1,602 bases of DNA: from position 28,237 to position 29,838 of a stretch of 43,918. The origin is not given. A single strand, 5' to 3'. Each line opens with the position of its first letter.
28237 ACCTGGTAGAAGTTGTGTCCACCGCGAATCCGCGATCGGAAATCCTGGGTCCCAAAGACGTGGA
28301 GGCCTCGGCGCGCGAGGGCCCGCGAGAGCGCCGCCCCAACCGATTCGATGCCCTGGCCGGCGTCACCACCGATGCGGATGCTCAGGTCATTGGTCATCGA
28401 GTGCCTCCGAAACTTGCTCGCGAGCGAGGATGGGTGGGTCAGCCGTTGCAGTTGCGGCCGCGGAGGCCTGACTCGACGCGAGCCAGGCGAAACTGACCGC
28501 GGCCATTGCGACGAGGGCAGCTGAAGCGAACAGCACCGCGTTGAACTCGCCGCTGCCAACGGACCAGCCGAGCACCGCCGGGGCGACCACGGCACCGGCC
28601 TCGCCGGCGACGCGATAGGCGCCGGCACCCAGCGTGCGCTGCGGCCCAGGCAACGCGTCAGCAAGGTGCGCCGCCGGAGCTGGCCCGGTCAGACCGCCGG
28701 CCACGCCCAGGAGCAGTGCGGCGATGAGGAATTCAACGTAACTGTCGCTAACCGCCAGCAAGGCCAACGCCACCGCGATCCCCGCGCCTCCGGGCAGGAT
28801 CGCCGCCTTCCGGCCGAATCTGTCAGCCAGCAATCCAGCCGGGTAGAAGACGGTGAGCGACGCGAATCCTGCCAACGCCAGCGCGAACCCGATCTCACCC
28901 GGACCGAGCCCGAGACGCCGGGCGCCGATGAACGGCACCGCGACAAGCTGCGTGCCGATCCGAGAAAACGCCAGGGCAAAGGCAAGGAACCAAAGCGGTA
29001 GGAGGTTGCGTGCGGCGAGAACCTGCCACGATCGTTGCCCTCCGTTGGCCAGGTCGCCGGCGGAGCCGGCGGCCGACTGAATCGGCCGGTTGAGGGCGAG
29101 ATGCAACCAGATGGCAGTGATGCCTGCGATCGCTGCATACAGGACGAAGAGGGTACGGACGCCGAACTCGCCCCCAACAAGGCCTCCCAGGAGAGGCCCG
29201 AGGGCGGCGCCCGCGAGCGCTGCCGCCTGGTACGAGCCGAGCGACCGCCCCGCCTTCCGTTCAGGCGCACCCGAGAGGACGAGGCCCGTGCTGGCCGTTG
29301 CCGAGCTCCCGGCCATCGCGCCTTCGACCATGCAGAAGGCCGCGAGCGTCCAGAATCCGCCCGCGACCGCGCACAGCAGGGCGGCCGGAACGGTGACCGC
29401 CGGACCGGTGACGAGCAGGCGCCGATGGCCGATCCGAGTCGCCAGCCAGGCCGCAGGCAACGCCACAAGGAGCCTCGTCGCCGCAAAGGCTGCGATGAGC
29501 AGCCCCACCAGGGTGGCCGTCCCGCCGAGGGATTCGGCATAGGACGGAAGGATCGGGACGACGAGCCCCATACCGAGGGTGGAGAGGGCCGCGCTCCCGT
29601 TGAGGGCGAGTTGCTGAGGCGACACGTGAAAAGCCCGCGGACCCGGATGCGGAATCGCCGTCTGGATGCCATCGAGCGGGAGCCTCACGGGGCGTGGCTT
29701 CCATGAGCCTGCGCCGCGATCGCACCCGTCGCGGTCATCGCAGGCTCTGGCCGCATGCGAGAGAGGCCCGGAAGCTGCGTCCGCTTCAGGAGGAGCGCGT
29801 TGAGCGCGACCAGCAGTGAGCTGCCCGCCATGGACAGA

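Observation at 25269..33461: Eight-kb operon couples an archaeal-type GAPDH and KorAB to a copper ATPase under one dyad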

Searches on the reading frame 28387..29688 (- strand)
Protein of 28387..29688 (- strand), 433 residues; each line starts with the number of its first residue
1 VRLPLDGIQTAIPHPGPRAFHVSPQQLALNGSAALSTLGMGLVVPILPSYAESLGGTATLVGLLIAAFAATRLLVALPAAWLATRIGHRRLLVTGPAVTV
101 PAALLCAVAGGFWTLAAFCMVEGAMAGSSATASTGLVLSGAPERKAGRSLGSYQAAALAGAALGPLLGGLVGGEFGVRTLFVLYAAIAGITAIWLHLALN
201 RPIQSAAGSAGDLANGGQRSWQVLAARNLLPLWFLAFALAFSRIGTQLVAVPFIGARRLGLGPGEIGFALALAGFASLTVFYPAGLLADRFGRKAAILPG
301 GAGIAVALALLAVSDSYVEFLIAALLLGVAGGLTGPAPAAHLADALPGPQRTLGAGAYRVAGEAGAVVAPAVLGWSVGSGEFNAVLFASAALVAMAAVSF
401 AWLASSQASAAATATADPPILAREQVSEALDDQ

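Call 5: search_protein_families(library=pfam, proteins=[window:28387-29688:-])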
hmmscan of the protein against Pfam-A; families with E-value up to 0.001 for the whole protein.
window:28387-29688:- (433 aa): 3 families
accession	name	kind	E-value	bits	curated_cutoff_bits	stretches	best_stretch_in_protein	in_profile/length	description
PF07690.21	MFS_1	-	4.5e-44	151.2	33.4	2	32-254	4-228/347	Major Facilitator Superfamily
PF12832.13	MFS_1_like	-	6.9e-09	35.7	25.2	1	33-182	221-372/373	MFS_1 like family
PF00083.30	Sugar_tr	-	3.6e-05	23.3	22.3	0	57-197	44-190/452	Sugar (and other) transporter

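Call 10: search_protein_families(library=ncbifam, proteins=[window:28387-29688:-], max_evalue=0.001)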
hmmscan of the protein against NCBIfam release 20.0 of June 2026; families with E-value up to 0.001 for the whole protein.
window:28387-29688:- (433 aa): 36 families (the best 25 are shown)
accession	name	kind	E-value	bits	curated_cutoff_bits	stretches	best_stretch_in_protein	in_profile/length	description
TIGR00880.1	2_A_01_02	superfamily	1.4e-23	83.6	131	2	62-197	1-136/141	multidrug resistance protein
NF012174.0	tet_MFS_A_B_C_D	equivalog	7.6e-17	61.2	475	2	33-276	11-255/382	Tet(A)/Tet(B)/Tet(C) family tetracycline efflux MFS transporter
NF007372.0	PRK09874.1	equivalog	6.2e-14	51.9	571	2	37-190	27-184/408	multidrug efflux MFS transporter MdtG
TIGR00711.1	efflux_EmrB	subfamily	4.8e-13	48.7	230.2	1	35-195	13-172/485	DHA2 family efflux MFS transporter permease subunit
NF045684.1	tet_MFS_65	exception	8.1e-11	41.7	800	1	32-278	4-250/383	tetracycline efflux MFS transporter Tet(65)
NF012195.0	tet_MFS_H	exception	4.7e-10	39.1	840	2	34-204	13-183/392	tetracycline efflux MFS transporter Tet(H)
NF045488.1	tet_MFS_62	exception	4.8e-10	39.1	775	2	34-201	12-180/385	tetracycline efflux MFS transporter Tet(62)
TIGR00900.1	2A0121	subfamily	1.3e-09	37.9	319.6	2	32-176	218-364/364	H+ Antiporter protein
TIGR00881.1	2A0104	subfamily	2.3e-09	36.8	407.75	1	47-205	18-178/379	phosphoglycerate transporter protein PgtP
NF012207.0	tet_MFS_H_J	exception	3.5e-09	36.2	700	1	34-274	13-255/392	Tet(H)/Tet(J) family tetracycline efflux MFS transporter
TIGR00893.1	2A0114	subfamily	4.9e-09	35.6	395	1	53-399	23-394/399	D-galactonate transporter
NF000391.1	EmrB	exception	3.3e-08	32.7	925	1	46-193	33-179/501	multidrug efflux MFS transporter permease subunit EmrB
NF012194.0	tet_MFS_J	exception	3.6e-08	32.8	870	1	34-188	13-167/398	tetracycline efflux MFS transporter Tet(J)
NF041040.1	FslB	exception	9.1e-08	31.5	600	1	37-201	20-188/417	rhizoferrin export MFS transporter FslB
NF003477.0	PRK05122.1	subfamily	1.1e-07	30.9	374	1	235-327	25-116/404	MFS transporter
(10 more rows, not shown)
